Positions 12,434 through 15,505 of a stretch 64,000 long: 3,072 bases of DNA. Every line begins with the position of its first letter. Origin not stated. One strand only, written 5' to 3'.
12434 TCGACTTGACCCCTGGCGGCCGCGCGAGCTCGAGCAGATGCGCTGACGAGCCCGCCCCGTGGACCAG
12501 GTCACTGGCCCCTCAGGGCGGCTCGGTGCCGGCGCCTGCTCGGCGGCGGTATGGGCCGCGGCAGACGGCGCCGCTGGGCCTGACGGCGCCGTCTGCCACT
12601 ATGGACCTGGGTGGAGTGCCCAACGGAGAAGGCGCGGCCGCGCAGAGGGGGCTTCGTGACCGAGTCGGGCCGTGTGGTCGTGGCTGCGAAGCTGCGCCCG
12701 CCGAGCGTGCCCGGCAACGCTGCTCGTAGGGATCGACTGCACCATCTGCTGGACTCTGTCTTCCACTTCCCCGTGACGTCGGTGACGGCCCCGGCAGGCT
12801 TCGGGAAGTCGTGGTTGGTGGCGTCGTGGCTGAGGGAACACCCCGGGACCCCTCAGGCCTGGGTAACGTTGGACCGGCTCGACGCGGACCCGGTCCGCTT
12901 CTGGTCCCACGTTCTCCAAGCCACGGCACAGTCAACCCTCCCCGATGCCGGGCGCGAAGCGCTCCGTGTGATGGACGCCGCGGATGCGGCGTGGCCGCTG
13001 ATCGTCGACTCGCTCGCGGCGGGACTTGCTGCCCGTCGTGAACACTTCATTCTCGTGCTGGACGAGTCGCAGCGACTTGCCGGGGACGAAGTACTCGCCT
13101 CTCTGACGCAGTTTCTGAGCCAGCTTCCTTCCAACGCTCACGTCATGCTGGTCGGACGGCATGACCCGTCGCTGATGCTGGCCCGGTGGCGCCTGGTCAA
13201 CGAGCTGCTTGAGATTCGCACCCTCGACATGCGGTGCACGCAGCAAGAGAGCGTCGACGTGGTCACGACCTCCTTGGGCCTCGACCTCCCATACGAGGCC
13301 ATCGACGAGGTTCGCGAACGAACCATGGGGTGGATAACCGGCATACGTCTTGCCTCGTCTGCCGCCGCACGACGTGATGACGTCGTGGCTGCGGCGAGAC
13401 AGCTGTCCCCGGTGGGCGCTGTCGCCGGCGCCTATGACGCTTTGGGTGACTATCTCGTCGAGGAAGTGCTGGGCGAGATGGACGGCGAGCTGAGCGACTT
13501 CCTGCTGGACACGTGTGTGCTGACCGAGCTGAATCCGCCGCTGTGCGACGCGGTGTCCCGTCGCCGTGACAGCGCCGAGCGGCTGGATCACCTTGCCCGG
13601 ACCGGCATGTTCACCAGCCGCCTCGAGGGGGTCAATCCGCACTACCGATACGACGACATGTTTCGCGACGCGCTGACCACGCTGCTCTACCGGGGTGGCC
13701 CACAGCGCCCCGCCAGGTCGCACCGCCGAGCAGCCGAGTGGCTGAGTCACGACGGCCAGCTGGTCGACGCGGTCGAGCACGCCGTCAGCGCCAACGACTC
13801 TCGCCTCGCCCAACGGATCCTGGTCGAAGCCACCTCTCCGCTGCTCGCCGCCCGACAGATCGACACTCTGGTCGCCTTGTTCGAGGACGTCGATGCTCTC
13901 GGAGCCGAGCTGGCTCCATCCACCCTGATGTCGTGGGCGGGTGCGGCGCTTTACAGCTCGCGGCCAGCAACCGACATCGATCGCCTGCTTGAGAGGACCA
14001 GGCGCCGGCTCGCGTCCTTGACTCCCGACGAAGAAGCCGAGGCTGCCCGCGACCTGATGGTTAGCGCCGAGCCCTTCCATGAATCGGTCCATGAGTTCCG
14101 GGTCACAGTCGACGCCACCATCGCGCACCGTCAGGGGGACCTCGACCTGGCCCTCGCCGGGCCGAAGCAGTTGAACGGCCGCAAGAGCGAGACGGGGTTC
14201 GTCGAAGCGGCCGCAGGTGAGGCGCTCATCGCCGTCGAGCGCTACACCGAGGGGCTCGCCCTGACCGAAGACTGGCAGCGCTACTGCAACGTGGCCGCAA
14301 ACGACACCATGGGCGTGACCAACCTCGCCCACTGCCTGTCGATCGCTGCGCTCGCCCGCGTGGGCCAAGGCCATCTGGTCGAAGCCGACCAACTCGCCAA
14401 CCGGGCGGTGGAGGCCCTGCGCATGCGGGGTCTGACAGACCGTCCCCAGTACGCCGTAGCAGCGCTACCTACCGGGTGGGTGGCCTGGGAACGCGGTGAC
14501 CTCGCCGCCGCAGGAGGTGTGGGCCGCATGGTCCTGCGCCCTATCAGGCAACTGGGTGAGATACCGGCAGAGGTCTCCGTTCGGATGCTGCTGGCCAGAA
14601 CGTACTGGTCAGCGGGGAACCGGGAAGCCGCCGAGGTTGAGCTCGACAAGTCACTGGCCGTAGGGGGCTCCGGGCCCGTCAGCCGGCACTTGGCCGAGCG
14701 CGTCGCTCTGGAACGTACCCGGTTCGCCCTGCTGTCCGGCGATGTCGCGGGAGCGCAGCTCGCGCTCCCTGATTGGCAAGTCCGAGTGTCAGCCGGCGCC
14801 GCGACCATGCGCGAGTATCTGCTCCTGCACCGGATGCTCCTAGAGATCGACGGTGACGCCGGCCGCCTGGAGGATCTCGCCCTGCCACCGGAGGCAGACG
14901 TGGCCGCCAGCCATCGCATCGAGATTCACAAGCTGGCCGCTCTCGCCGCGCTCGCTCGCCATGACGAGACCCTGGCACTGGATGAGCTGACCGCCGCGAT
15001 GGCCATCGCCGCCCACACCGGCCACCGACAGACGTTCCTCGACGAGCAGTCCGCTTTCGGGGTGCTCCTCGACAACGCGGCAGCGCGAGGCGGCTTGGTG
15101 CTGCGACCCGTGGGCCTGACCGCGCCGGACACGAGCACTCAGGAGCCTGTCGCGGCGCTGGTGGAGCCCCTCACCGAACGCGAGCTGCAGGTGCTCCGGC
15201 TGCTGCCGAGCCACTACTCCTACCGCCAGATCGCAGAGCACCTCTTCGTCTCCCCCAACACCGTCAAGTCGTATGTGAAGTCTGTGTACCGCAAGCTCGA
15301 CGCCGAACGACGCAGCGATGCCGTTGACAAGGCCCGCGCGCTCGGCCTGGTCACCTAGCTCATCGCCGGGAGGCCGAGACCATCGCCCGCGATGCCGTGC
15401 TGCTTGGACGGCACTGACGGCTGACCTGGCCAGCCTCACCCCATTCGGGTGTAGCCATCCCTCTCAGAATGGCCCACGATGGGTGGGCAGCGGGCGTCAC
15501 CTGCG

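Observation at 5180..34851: Recurrent oriented palindrome YACCC-N5-GGGTG(AGG) upstream of at least ten transcription units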

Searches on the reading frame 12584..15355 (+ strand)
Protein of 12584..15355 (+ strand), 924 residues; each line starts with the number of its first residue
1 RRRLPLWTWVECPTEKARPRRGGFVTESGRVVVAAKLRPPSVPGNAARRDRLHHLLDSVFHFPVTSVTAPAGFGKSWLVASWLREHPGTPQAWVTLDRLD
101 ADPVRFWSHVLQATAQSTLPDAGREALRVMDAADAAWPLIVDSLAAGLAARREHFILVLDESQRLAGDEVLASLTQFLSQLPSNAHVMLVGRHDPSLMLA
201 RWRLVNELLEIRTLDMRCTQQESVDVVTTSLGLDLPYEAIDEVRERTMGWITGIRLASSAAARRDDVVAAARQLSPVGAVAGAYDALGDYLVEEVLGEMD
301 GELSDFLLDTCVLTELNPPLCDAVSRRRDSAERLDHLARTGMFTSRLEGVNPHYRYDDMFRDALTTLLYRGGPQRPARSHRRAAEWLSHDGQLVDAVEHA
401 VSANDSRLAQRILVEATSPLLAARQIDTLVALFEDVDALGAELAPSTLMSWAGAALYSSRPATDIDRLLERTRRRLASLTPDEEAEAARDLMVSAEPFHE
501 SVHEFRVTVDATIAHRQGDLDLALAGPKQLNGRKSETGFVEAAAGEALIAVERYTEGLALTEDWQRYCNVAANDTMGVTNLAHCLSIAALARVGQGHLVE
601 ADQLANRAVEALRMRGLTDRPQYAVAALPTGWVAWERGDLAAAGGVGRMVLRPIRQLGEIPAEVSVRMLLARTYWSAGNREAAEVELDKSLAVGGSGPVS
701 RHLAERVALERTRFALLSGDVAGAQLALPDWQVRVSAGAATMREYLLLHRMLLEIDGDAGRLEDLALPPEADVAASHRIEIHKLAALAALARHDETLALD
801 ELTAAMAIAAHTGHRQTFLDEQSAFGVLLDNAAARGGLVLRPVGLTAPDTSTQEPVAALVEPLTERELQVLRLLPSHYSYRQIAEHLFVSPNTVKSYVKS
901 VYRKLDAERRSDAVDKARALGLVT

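Call 7: search_protein_families(library=pfam, proteins=[window:12584-15355:+], max_evalue=0.001)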
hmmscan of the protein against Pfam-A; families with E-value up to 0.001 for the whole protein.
window:12584-15355:+ (924 aa): 5 families
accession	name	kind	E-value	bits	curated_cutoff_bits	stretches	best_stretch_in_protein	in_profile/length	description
PF00196.25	GerE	-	2.3e-14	53.2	23.5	1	862-917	2-57/57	Bacterial regulatory proteins, luxR family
PF17874.7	TPR_MalT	-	2.6e-11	43.9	45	1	544-832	46-333/336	MalT-like TPR region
PF13401.12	AAA_22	-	1.3e-05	25.9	27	1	65-193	8-124/130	AAA domain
PF08281.18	Sigma70_r4_2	-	0.0002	21.4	25.7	1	857-901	5-50/54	Sigma-70, region 4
PF13384.12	HTH_23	-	0.00055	20.1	24.6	0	866-899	6-39/50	Homeodomain-like domain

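Call 52: find_homologous_proteins(query=window:12611-15355:+, max_evalue=1e-30)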
Query window:12611-15355:+ (915 aa): 1611 proteins with E <= 1e-30 among 8000 candidates; the best 120 are listed.
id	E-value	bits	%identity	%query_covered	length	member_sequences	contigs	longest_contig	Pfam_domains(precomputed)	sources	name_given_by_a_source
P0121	0.0e+0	1950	99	98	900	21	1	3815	PF25873.1,PF17874.8,PF00196.26,PF13401.13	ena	-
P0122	1.4e-289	981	56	97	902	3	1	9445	PF25873.1,PF17874.8,PF00196.26,PF13401.13,PF13191.13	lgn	-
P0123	9.6e-283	959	53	98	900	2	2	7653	PF25873.1,PF17874.8,PF00196.26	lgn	-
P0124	1.0e-239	816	48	96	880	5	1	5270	PF25873.1,PF17874.8,PF00196.26,PF13191.13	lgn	-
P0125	2.1e-231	789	48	97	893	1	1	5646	PF25873.1,PF17874.8,PF00196.26,PF13401.13,PF13191.13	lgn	-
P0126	2.8e-231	789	48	98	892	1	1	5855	PF25873.1,PF17874.8,PF00196.26,PF13191.13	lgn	-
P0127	6.9e-225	767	46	97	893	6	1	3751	PF14559.13,PF25873.1,PF17874.8,PF00196.26,PF13424.13,PF13432.13,PF13401.13,PF13191.13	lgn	-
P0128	1.4e-215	737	45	98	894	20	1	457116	PF25873.1,PF17874.8,PF00196.26,PF13401.13,PF13191.13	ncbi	-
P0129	1.3e-211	724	44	97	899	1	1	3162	PF25873.1,PF17874.8,PF00196.26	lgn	-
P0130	1.0e-205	704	44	98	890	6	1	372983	PF25873.1,PF17874.8,PF00196.26,PF13401.13,PF13191.13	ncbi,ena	-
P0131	6.0e-187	642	42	98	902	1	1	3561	PF25873.1,PF17874.8,PF00196.26,PF13401.13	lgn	-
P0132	2.9e-181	623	42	97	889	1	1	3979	PF25873.1,PF17874.8,PF00196.26,PF13401.13,PF13191.13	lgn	-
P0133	1.2e-161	558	45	78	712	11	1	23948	PF25873.1,PF17874.8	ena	-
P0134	3.2e-152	527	41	85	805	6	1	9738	PF25873.1,PF17874.8,PF13401.13,PF13191.13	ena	-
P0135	6.2e-144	500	39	95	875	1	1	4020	PF25873.1,PF17874.8,PF00196.26,PF13401.13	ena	-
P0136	2.7e-135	471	46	60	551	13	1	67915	PF25873.1,PF13401.13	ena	-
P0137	1.5e-81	293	32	97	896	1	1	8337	PF25873.1,PF17874.8,PF00515.35,PF00196.26,PF13424.13,PF13176.13,PF13428.13,PF13181.13,PF07719.24,PF13191.13,PF13374.13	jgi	jgi:LuxR family maltose regulon positive regulatory protein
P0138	1.3e-76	277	29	97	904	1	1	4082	PF25873.1,PF17874.8,PF00196.26,PF13424.13,PF08281.19,PF07719.24,PF13191.13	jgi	jgi:LuxR family maltose regulon positive regulatory protein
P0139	6.9e-74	268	32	62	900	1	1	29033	PF25873.1,PF17874.8,PF00196.26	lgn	-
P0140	1.0e-73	267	30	92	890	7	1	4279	PF25873.1,PF17874.8,PF00196.26,PF13424.13,PF13191.13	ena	-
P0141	9.3e-73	264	30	97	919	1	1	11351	PF25873.1,PF17874.8,PF00196.26,PF13424.13,PF13191.13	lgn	-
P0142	1.7e-72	263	34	54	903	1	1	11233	PF25873.1,PF17874.8,PF00196.26,PF13424.13,PF13401.13,PF07719.24,PF13191.13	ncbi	-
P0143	2.2e-72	263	31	94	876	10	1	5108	PF25873.1,PF17874.8,PF00196.26,PF13424.13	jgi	jgi:LuxR family transcriptional regulator, maltose regulon positive regulatory protein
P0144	3.9e-72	262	33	98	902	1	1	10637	PF25873.1,PF17874.8,PF00196.26,PF13424.13,PF13191.13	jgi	jgi:LuxR family maltose regulon positive regulatory protein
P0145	4.4e-72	262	28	97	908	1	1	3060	PF14559.13,PF25873.1,PF17874.8,PF00196.26,PF13424.13,PF07719.24,PF13191.13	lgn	-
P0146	4.7e-72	262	28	97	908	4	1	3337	PF25873.1,PF17874.8,PF00196.26,PF13424.13,PF13428.13,PF07719.24,PF13191.13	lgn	-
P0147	5.2e-72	262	31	94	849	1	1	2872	PF25873.1,PF17874.8,PF00196.26,PF13424.13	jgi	jgi:LuxR family maltose regulon positive regulatory protein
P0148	5.5e-72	262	30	97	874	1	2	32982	PF25873.1,PF17874.8,PF00196.26,PF13176.13,PF13191.13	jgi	jgi:LuxR family transcriptional regulator, maltose regulon positive regulatory protein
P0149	7.2e-72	261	32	97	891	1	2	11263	PF25873.1,PF17874.8,PF00196.26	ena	-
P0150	1.3e-71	260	28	98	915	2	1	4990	PF25873.1,PF17874.8,PF00196.26,PF13424.13,PF07719.24,PF13191.13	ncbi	-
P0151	2.2e-71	260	34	42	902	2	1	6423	PF07721.21,PF25873.1,PF17874.8,PF00196.26,PF13424.13,PF13191.13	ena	-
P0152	3.1e-71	259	30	98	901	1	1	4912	PF25873.1,PF17874.8,PF00196.26,PF13424.13,PF13401.13,PF13481.13,PF13191.13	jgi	jgi:LuxR family maltose regulon positive regulatory protein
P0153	4.3e-71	259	28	97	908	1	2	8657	PF14559.13,PF25873.1,PF17874.8,PF00196.26,PF13424.13,PF07719.24,PF13191.13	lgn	-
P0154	6.8e-71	258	31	96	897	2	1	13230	PF25873.1,PF17874.8,PF00196.26,PF13424.13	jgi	jgi:LuxR family maltose regulon positive regulatory protein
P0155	1.1e-70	257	31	97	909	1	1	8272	PF25873.1,PF17874.8,PF00515.35,PF00196.26,PF13424.13,PF07719.24,PF13191.13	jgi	jgi:LuxR family maltose regulon positive regulatory protein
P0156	1.4e-70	257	29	97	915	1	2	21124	PF07721.21,PF14559.13,PF25873.1,PF17874.8,PF00196.26,PF13424.13,PF13432.13,PF13428.13,PF13181.13,PF07719.24,PF13191.13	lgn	-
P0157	1.5e-70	257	30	97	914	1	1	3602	PF14559.13,PF25873.1,PF17874.8,PF00515.35,PF00196.26,PF12895.14,PF13424.13,PF13181.13,PF07719.24,PF13191.13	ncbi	-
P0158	1.8e-70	257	34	54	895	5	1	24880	PF25873.1,PF17874.8,PF00196.26,PF13401.13,PF13191.13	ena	-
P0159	2.6e-70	256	30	97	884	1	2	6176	PF14559.13,PF25873.1,PF17874.8,PF00196.26,PF13424.13,PF13432.13,PF13428.13,PF13181.13,PF07719.24,PF13191.13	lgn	-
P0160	2.8e-70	256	34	58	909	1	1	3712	PF25873.1,PF17874.8,PF00196.26,PF13401.13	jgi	jgi:LuxR family transcriptional regulator, maltose regulon positive regulatory protein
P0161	3.2e-70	256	32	97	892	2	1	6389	PF25873.1,PF17874.8,PF00196.26,PF13424.13,PF13432.13,PF13401.13,PF25199.2,PF13481.13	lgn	-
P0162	3.7e-70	256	29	63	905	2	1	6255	PF25873.1,PF17874.8,PF00196.26,PF13424.13,PF07719.24,PF13191.13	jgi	jgi:LuxR family maltose regulon positive regulatory protein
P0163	4.1e-70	255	31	98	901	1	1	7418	PF25873.1,PF17874.8,PF00196.26,PF13401.13,PF13191.13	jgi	-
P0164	4.6e-70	255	32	97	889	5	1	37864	PF14559.13,PF25873.1,PF17874.8,PF00196.26,PF13424.13,PF13432.13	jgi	jgi:LuxR family maltose regulon positive regulatory protein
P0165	6.1e-70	255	28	97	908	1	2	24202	PF25873.1,PF17874.8,PF00196.26,PF13424.13,PF13428.13,PF07719.24,PF13191.13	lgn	-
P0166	6.5e-70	255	36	42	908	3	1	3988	PF25873.1,PF17874.8,PF00515.35,PF00196.26,PF13424.13,PF07719.24,PF13191.13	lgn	-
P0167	1.2e-69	254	32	96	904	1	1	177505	PF25873.1,PF17874.8,PF00196.26,PF13424.13,PF13176.13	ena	-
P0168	1.5e-69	254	33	48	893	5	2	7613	PF25873.1,PF17874.8,PF00196.26,PF13424.13,PF13181.13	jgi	jgi:LuxR family maltose regulon positive regulatory protein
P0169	1.8e-69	253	33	96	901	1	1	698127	PF25873.1,PF17874.8,PF00196.26,PF07719.24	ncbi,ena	-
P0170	2.1e-69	253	32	98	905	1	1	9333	PF25873.1,PF17874.8,PF00196.26,PF13424.13,PF13191.13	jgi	jgi:LuxR family transcriptional regulator, maltose regulon positive regulatory protein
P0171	2.1e-69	253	31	58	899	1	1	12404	PF25873.1,PF17874.8,PF00196.26,PF13432.13,PF07719.24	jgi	jgi:LuxR family maltose regulon positive regulatory protein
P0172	3.2e-69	252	29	97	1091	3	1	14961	PF25873.1,PF17874.8,PF00196.26,PF00211.26,PF13191.13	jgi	jgi:LuxR family maltose regulon positive regulatory protein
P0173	4.5e-69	252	34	43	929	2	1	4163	PF25873.1,PF17874.8,PF00196.26,PF13424.13,PF13191.13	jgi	jgi:LuxR family maltose regulon positive regulatory protein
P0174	4.6e-69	252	29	97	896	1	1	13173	PF13176.13,PF13401.13,PF13428.13,PF13191.13,PF14559.13,PF25873.1,PF17874.8,PF24883.3,PF00515.35,PF00196.26,PF13424.13,PF13432.13,PF13181.13,PF07719.24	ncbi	-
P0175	4.8e-69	252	31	98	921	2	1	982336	PF25873.1,PF17874.8,PF00196.26,PF13424.13,PF07719.24,PF13191.13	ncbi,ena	-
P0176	4.9e-69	252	28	97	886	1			PF25873.1,PF17874.8,PF00196.26,PF13424.13,PF13181.13,PF13191.13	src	-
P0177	5.5e-69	252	35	42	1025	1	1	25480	PF25873.1,PF17874.8,PF00196.26,PF08281.19,PF13191.13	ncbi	-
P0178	6.2e-69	251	31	97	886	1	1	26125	PF14559.13,PF25873.1,PF17874.8,PF00196.26,PF13424.13,PF07719.24,PF13191.13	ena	-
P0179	7.2e-69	251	29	98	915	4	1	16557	PF25873.1,PF17874.8,PF00196.26,PF13191.13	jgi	jgi:LuxR family transcriptional regulator, maltose regulon positive regulatory protein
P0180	8.5e-69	251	29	98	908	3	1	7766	PF07721.21,PF14559.13,PF25873.1,PF25058.2,PF17874.8,PF00196.26,PF13424.13,PF07719.24,PF13191.13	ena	-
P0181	8.9e-69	251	32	48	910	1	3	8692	PF25873.1,PF17874.8,PF00515.35,PF00196.26,PF13424.13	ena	-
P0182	9.3e-69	251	32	48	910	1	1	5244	PF25873.1,PF17874.8,PF00196.26,PF13424.13,PF13191.13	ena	-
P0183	1.0e-68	251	34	42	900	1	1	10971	PF25873.1,PF17874.8,PF00196.26,PF13424.13,PF13181.13,PF07719.24,PF13191.13,PF13374.13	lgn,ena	-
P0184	1.2e-68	251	29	97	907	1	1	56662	PF25873.1,PF17874.8,PF00196.26,PF13424.13,PF13191.13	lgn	-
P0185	1.2e-68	251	33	50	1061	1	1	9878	PF25873.1,PF17874.8,PF00515.35,PF00196.26,PF13424.13,PF13401.13,PF13181.13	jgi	jgi:LuxR family transcriptional regulator, maltose regulon positive regulatory protein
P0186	2.1e-68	250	32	54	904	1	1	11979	PF25873.1,PF17874.8,PF00196.26,PF13424.13,PF07719.24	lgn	-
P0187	2.4e-68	250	32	94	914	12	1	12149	PF25873.1,PF17874.8,PF00196.26,PF13424.13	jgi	jgi:LuxR family maltose regulon positive regulatory protein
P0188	2.5e-68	250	28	97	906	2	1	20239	PF25873.1,PF17874.8,PF00196.26,PF13424.13,PF13428.13,PF07719.24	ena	-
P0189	3.1e-68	249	30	98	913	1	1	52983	PF25873.1,PF17874.8,PF00196.26,PF13424.13,PF13181.13,PF07719.24,PF13191.13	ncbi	-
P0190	3.4e-68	249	29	98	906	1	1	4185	PF25873.1,PF17874.8,PF00196.26,PF13424.13,PF13181.13,PF13191.13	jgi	jgi:LuxR family maltose regulon positive regulatory protein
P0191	4.0e-68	249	38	20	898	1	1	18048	PF25873.1,PF17874.8,PF00196.26,PF13424.13,PF13401.13,PF13191.13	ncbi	-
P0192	4.0e-68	249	32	47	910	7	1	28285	PF25873.1,PF17874.8,PF00196.26,PF13424.13,PF13191.13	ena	-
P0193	4.0e-68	249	31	92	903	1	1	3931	PF25873.1,PF17874.8,PF00196.26,PF13424.13,PF07719.24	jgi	jgi:LuxR family maltose regulon positive regulatory protein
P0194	5.6e-68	248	33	48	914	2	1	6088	PF25873.1,PF17874.8,PF00515.35,PF00196.26,PF13424.13,PF13432.13,PF13401.13,PF13181.13,PF07719.24,PF13191.13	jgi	jgi:LuxR family maltose regulon positive regulatory protein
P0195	5.6e-68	248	28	97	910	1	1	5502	PF14559.13,PF25873.1,PF17874.8,PF00196.26,PF13424.13,PF13428.13,PF07719.24,PF13191.13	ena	-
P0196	7.4e-68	248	31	96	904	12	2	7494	PF14559.13,PF25873.1,PF17874.8,PF00196.26,PF13424.13,PF13401.13,PF13191.13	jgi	jgi:LuxR family maltose regulon positive regulatory protein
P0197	7.6e-68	248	28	97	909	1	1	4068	PF25873.1,PF17874.8,PF00196.26,PF13424.13,PF13428.13,PF07719.24,PF13191.13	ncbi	-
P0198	8.0e-68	248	35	41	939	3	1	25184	PF14559.13,PF25873.1,PF17874.8,PF00196.26,PF13424.13,PF04545.23,PF13428.13,PF08281.19,PF13181.13,PF13191.13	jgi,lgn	jgi:LuxR family transcriptional regulator, maltose regulon positive regulatory protein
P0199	8.5e-68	248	30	97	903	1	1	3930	PF25873.1,PF17874.8,PF00196.26,PF13424.13,PF13191.13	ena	-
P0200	8.7e-68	248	32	58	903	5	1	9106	PF25873.1,PF17874.8,PF00196.26,PF13424.13,PF13176.13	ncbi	-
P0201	9.6e-68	248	36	23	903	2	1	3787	PF25873.1,PF17874.8,PF00196.26,PF13401.13,PF13191.13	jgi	jgi:LuxR family maltose regulon positive regulatory protein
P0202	9.6e-68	248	34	49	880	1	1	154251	PF25873.1,PF17874.8,PF00196.26,PF13424.13,PF13191.13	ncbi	ncbi:LuxR C-terminal-related transcriptional regulator [Blastococcus sp. SYSU D00669]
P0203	1.1e-67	247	36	41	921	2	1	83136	PF25873.1,PF17874.8,PF00196.26,PF13424.13,PF13401.13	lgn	-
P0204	1.1e-67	247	34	44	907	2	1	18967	PF25873.1,PF17874.8,PF00196.26,PF13424.13,PF13401.13,PF13181.13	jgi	jgi:LuxR family transcriptional regulator, maltose regulon positive regulatory protein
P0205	1.1e-67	247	31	96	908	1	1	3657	PF25873.1,PF17874.8,PF00196.26,PF13424.13,PF07719.24,PF13191.13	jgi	-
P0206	1.2e-67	247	31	98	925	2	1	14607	PF25873.1,PF17874.8,PF00515.35,PF00196.26,PF13424.13,PF13432.13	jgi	jgi:ATP/maltotriose-dependent transcriptional regulator MalT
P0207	1.3e-67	247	32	43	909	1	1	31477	PF25873.1,PF17874.8,PF00196.26,PF13424.13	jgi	jgi:ATP/maltotriose-dependent transcriptional regulator MalT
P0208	1.3e-67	247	33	54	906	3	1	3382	PF25873.1,PF17874.8,PF00196.26,PF13424.13,PF07719.24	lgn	-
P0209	1.4e-67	247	31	58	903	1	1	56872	PF25873.1,PF17874.8,PF00196.26,PF13424.13,PF13176.13,PF13191.13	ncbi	-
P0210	1.5e-67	247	31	98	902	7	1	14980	PF25873.1,PF17874.8,PF00196.26,PF13424.13,PF13401.13,PF07719.24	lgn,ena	-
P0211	1.5e-67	247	29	98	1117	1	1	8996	PF25873.1,PF17874.8,PF00196.26,PF13424.13,PF00211.26,PF13191.13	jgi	-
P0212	1.5e-67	247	28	97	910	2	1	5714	PF25873.1,PF13414.13,PF17874.8,PF00196.26,PF13424.13,PF07719.24,PF13191.13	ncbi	-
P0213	1.5e-67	247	32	58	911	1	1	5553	PF25873.1,PF17874.8,PF00196.26,PF13424.13,PF07719.24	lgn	-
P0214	1.5e-67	247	28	98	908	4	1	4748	PF07721.21,PF14559.13,PF25873.1,PF17874.8,PF00196.26,PF13424.13,PF13176.13,PF13428.13,PF07719.24,PF13191.13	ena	-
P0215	1.6e-67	247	30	97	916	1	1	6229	PF25873.1,PF17874.8,PF00196.26,PF13424.13,PF07719.24,PF13191.13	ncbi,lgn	-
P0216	2.0e-67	246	28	97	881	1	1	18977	PF25873.1,PF17874.8,PF00196.26,PF13424.13,PF13432.13,PF13181.13,PF07719.24,PF13191.13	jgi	jgi:LuxR family maltose regulon positive regulatory protein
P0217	2.1e-67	246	31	94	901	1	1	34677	PF25873.1,PF17874.8,PF00196.26,PF13401.13,PF13191.13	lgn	-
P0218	2.2e-67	246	30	97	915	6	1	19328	PF25873.1,PF17874.8,PF00515.35,PF00196.26,PF13424.13,PF07719.24,PF13191.13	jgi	jgi:LuxR family maltose regulon positive regulatory protein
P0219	2.2e-67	246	30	94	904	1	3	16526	PF25873.1,PF17874.8,PF00196.26,PF13424.13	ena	-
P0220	2.4e-67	246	32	58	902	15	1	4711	PF25873.1,PF17874.8,PF00196.26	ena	-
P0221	2.5e-67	246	36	43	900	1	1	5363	PF25873.1,PF17874.8,PF00196.26,PF13424.13,PF13181.13,PF07719.24,PF13191.13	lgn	-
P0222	2.5e-67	246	29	97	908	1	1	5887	PF14559.13,PF25873.1,PF17874.8,PF00196.26,PF13424.13,PF07719.24,PF13191.13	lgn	-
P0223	2.8e-67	246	33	44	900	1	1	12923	PF25873.1,PF25058.2,PF17874.8,PF00196.26,PF13424.13,PF13191.13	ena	-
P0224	2.8e-67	246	28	97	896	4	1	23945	PF25873.1,PF17874.8,PF00196.26,PF13424.13,PF13176.13,PF07719.24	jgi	-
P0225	2.9e-67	246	30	98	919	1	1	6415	PF25873.1,PF17874.8,PF00196.26,PF13424.13,PF13432.13,PF07719.24,PF13191.13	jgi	jgi:LuxR family maltose regulon positive regulatory protein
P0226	3.0e-67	246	31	97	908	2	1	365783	PF25873.1,PF17874.8,PF00196.26,PF13424.13,PF13191.13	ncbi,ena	-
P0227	3.3e-67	246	33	44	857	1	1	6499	PF25873.1,PF17874.8,PF00196.26,PF13424.13,PF13428.13,PF07719.24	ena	-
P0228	3.3e-67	246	36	41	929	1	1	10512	PF25873.1,PF17874.8,PF00515.35,PF00196.26,PF13424.13,PF07719.24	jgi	jgi:LuxR family transcriptional regulator, maltose regulon positive regulatory protein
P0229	3.7e-67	246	30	62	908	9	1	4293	PF14559.13,PF25873.1,PF17874.8,PF00196.26,PF13424.13,PF07719.24,PF13191.13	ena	-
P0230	3.9e-67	246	36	41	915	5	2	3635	PF14559.13,PF25873.1,PF17874.8,PF00196.26,PF13424.13,PF13191.13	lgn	-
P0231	4.5e-67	245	31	96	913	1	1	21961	PF25873.1,PF17874.8,PF00196.26,PF13424.13,PF13428.13,PF13191.13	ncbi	ncbi:LuxR C-terminal-related transcriptional regulator [soil metagenome]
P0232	4.7e-67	245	31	92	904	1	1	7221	PF25873.1,PF17874.8,PF00196.26,PF13424.13,PF13191.13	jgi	jgi:LuxR family transcriptional regulator, maltose regulon positive regulatory protein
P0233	5.0e-67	245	29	97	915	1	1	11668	PF25873.1,PF17874.8,PF00196.26,PF13191.13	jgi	jgi:LuxR family transcriptional regulator, maltose regulon positive regulatory protein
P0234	5.4e-67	245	33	44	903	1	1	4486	PF25873.1,PF17874.8,PF00196.26,PF13424.13,PF07719.24,PF13191.13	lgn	-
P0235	5.5e-67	245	32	54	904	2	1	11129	PF25873.1,PF17874.8,PF00196.26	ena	-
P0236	6.0e-67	245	30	97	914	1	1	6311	PF25873.1,PF17874.8,PF00196.26,PF13191.13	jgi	jgi:LuxR family maltose regulon positive regulatory protein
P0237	6.5e-67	245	35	41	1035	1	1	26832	PF25873.1,PF17874.8,PF00196.26,PF13424.13,PF08281.19,PF07719.24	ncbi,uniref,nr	ncbi:LuxR C-terminal-related transcriptional regulator [Dictyobacter formicarum]|uniref:LuxR family 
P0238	6.6e-67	245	28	97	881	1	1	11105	PF07721.21,PF25873.1,PF17874.8,PF00196.26,PF13424.13,PF13401.13,PF13428.13,PF13191.13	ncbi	-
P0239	6.9e-67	245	36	41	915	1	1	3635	PF14559.13,PF25873.1,PF17874.8,PF00196.26,PF13424.13,PF13191.13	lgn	-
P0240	8.1e-67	244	29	97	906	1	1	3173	PF14559.13,PF25873.1,PF17874.8,PF00196.26,PF13424.13,PF13428.13,PF07719.24,PF13191.13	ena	-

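Call 53: find_encoding_contigs(protein=P0122, flank=10000, max_places=1)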
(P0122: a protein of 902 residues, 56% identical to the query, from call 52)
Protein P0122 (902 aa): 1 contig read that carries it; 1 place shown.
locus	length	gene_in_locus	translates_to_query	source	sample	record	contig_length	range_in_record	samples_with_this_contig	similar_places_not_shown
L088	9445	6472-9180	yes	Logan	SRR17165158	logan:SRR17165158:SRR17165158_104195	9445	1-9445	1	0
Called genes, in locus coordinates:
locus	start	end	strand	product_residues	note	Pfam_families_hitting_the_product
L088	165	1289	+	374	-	PF01594:AI-2E_transport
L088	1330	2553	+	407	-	PF10011:DUF2254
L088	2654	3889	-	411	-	PF01594:AI-2E_transport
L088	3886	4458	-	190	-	-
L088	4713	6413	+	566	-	PF03109:ABC1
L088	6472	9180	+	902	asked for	PF13191:AAA_16 (weak), PF13401:AAA_22 (weak), PF25873:WHD_MalT, PF17874:TPR_MalT, PF00196:GerE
